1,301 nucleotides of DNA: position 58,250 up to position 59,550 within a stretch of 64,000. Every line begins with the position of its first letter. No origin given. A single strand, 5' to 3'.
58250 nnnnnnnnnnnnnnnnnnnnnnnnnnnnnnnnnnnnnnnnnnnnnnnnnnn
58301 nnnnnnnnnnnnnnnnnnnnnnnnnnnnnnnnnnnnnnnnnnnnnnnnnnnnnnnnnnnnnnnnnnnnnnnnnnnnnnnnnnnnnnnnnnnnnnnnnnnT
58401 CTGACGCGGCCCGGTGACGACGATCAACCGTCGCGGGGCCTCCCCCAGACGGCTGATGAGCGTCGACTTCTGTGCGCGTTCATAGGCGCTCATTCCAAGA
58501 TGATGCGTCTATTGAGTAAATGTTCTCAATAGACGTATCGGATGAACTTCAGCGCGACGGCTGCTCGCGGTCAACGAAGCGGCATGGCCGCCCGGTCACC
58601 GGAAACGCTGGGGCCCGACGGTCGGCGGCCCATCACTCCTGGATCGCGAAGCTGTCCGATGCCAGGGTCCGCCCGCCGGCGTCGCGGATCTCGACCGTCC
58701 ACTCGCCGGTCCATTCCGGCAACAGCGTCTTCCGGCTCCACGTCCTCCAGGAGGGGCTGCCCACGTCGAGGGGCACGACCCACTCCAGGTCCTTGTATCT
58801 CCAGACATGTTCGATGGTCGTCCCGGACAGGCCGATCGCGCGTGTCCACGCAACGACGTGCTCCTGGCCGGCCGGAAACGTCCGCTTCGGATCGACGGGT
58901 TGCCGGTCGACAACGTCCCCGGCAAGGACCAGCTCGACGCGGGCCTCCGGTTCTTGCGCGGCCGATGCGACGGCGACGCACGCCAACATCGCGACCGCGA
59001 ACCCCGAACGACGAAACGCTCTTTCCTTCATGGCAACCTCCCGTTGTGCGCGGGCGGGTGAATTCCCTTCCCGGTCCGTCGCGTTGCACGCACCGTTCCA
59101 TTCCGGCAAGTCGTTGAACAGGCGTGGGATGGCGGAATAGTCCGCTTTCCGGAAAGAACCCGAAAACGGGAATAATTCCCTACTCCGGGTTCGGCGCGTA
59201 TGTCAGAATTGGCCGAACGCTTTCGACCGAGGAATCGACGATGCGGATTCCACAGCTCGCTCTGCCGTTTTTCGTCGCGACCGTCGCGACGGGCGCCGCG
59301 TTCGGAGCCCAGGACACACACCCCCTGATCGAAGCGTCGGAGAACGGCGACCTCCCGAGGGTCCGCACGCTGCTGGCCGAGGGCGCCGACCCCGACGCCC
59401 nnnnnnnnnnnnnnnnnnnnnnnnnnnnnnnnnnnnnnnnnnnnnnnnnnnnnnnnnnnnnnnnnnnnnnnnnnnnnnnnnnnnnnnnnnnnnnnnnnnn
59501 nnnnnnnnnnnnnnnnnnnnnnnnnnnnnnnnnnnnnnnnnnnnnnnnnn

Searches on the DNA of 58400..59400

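Call 89: search_rna_families(source=window, start=58400, end=59400, threshold=evalue, max_evalue=1)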
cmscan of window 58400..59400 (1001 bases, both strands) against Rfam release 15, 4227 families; matches with E-value up to 1: 0.
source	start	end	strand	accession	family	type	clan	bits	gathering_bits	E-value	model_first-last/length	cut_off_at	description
